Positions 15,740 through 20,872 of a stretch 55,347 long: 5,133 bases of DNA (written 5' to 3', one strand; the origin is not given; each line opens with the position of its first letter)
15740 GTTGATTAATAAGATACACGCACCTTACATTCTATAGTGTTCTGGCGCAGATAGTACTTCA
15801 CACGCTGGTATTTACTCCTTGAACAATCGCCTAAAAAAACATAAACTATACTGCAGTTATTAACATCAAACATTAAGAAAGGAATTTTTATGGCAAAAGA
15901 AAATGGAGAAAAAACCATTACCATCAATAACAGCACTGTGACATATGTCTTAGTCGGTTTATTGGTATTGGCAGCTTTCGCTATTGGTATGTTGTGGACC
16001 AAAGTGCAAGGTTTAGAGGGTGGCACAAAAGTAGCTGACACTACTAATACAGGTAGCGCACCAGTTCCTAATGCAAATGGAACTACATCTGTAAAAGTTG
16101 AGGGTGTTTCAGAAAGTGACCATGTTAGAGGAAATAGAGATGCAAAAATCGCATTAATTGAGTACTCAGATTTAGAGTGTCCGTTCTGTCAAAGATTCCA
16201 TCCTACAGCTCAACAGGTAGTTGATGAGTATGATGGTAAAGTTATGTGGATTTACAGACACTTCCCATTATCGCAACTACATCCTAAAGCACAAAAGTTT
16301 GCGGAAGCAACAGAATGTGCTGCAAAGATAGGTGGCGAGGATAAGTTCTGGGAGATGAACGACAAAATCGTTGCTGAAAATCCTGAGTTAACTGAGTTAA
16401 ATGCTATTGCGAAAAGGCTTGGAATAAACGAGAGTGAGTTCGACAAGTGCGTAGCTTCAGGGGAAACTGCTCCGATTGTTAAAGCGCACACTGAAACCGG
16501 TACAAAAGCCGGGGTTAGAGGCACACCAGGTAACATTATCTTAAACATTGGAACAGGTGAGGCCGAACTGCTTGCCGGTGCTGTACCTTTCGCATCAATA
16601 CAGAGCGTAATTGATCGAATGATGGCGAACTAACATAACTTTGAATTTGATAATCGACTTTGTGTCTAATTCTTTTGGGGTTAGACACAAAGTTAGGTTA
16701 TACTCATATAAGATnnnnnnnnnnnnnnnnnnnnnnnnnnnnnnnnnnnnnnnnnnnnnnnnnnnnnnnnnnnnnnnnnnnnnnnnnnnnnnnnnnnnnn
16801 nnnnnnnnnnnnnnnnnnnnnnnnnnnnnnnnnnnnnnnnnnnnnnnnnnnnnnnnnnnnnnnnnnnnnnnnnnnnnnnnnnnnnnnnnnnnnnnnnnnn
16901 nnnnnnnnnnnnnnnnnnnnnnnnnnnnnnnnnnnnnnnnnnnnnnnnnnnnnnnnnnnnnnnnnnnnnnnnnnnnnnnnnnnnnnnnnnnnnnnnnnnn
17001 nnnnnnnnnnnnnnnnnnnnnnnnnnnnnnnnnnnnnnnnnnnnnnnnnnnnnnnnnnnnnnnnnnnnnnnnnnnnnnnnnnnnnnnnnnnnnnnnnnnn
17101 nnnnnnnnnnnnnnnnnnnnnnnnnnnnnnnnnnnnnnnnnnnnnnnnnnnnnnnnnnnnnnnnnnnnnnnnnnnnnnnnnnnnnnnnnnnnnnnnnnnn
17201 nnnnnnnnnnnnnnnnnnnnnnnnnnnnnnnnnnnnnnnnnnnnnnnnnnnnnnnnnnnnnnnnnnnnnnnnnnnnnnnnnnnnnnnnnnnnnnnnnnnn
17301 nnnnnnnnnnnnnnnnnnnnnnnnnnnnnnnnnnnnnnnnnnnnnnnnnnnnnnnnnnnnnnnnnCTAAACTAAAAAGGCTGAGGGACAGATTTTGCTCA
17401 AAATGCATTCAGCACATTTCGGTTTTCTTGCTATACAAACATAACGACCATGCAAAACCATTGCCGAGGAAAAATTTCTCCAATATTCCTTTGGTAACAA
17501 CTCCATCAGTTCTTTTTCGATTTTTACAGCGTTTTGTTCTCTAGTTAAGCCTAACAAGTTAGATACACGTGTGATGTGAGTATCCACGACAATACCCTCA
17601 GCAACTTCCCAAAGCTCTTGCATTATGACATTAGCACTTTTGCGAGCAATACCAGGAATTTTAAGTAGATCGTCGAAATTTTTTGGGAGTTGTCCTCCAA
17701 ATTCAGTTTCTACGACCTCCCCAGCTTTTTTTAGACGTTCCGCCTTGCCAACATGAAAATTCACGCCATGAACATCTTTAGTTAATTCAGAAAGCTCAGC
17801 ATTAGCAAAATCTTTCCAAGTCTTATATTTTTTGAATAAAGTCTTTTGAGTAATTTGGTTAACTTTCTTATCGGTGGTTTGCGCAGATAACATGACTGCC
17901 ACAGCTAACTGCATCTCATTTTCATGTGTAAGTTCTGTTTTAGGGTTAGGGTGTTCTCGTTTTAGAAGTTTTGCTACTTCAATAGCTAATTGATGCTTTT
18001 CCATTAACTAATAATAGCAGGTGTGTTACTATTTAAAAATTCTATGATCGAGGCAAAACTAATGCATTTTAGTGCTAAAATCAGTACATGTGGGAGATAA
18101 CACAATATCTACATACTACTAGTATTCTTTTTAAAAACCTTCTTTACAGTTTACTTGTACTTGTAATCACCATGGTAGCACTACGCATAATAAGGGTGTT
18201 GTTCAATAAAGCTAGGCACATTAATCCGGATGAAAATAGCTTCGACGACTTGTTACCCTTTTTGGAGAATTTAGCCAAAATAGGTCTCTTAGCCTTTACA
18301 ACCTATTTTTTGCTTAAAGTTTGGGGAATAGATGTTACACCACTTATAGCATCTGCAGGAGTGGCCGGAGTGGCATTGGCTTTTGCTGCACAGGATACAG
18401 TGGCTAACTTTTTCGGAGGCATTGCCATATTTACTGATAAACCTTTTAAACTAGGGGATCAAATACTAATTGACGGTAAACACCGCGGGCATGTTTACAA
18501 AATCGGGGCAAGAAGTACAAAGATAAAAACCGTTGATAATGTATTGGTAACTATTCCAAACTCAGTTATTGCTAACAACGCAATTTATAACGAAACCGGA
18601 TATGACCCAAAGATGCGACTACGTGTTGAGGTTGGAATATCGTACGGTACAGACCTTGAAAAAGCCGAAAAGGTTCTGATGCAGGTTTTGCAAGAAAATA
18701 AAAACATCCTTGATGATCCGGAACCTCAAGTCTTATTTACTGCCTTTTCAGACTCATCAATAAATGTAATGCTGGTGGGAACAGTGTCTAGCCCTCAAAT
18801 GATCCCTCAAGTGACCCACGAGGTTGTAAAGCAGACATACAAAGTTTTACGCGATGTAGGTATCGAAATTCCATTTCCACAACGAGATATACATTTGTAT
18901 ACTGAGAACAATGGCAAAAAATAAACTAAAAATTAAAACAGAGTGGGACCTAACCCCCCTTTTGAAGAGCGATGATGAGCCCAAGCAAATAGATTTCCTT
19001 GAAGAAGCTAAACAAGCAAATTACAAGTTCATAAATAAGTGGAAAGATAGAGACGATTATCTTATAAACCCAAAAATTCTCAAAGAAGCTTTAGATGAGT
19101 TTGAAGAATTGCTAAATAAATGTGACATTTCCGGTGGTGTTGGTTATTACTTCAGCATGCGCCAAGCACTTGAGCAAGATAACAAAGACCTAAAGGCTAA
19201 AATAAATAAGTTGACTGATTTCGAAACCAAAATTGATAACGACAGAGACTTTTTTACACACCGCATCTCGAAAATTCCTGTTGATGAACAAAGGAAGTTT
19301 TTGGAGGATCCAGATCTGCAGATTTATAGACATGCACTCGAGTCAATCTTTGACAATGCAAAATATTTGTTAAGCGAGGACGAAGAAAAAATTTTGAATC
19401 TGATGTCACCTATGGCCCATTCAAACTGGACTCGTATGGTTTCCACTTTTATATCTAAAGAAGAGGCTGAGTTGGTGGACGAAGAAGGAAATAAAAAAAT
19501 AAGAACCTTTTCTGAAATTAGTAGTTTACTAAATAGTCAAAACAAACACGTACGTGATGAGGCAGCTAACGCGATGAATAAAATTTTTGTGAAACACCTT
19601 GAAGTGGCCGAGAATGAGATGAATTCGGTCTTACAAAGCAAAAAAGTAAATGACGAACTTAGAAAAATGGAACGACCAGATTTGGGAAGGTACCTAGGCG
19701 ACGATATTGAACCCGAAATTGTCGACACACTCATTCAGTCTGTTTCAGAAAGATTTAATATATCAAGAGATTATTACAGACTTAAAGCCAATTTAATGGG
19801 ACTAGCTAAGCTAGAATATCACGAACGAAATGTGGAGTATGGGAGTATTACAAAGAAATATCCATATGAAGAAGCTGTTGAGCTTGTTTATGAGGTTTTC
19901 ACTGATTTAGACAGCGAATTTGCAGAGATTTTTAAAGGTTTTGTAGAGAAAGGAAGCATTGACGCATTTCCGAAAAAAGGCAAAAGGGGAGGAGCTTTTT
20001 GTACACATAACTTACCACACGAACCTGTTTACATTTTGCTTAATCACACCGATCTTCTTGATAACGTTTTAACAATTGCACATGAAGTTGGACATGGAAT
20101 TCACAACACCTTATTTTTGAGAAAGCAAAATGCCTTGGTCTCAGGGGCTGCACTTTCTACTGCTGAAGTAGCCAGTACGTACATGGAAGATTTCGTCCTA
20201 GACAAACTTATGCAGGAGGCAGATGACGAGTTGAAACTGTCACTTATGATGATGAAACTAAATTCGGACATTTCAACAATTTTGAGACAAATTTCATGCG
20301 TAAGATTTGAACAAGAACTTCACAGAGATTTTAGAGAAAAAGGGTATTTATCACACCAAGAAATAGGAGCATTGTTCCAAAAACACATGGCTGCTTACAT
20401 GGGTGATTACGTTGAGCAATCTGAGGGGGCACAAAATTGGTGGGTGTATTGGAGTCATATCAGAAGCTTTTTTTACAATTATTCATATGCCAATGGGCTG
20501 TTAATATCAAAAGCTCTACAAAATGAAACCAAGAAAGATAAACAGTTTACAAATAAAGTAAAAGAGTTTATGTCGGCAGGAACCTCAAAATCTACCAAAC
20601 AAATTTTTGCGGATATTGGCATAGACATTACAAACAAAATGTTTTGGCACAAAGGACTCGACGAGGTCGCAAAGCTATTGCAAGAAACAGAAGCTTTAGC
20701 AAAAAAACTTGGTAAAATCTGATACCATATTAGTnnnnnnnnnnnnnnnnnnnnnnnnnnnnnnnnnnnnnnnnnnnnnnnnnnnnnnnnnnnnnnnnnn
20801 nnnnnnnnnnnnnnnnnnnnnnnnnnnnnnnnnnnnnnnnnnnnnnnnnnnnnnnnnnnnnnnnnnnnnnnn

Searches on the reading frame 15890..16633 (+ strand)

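Call 102: search_protein_families(library=pfam, proteins=[window:15890-16633:+], max_evalue=0.00001)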
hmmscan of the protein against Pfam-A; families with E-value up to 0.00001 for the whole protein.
window:15890-16633:+ (247 aa): 3 families
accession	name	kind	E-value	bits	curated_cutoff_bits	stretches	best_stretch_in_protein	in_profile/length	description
PF13462.12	Thioredoxin_4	-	2.5e-23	83.5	23.2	1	75-217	3-145/165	Thioredoxin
PF01323.26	DSBA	-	1.5e-11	44.9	25.6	1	89-240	2-189/191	DSBA-like thioredoxin domain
PF13098.12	Thioredoxin_2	-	1.1e-06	29.4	27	1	85-239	5-102/104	Thioredoxin-like domain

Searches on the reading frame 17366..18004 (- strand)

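Call 103: search_protein_families(library=pfam, proteins=[window:17366-18004:-], max_evalue=0.00001)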
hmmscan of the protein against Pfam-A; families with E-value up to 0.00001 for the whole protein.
window:17366-18004:- (212 aa): 1 family
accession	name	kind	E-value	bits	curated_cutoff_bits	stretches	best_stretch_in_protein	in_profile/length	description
PF00730.31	HhH-GPD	-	2.1e-18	67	26.2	1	35-172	1-108/108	HhH-GPD superfamily base excision DNA repair protein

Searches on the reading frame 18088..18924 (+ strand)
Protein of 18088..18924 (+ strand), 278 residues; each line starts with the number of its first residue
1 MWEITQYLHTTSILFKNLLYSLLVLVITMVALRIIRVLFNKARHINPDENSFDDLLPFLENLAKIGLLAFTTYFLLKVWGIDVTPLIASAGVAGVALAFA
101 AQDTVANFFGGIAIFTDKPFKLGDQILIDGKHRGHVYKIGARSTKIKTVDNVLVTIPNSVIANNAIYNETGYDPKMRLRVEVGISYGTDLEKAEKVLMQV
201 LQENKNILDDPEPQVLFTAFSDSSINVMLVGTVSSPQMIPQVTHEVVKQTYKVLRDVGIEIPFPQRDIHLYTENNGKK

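Call 103: search_protein_families(library=pfam, proteins=[window:18088-18924:+], max_evalue=0.00001)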
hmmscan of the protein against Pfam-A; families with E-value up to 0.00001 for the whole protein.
window:18088-18924:+ (278 aa): 3 families
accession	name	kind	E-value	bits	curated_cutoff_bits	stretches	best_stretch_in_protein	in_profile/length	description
PF00924.24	MS_channel_2nd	-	1.6e-18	67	20.2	1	103-169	1-66/68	Mechanosensitive ion channel, beta-domain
PF21082.3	MS_channel_3rd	-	6.9e-14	52.5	21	1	179-261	2-88/88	Mechanosensitive ion channel MscS, C-terminal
PF21088.3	MS_channel_1st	-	7.3e-09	35.9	23.1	1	61-102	1-42/42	Mechanosensitive ion channel, transmembrane helices 2/3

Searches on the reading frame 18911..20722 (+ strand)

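Call 103: search_protein_families(library=pfam, proteins=[window:18911-20722:+], max_evalue=0.00001)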
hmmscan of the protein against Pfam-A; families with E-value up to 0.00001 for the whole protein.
window:18911-20722:+ (603 aa): 2 families
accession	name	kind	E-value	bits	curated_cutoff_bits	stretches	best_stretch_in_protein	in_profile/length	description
PF01432.26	Peptidase_M3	-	1.7e-30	107.3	27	1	212-583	64-455/457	Peptidase family M3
PF08439.15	Peptidase_M3_N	-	6.7e-14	52.3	25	1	119-176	2-60/70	Oligopeptidase F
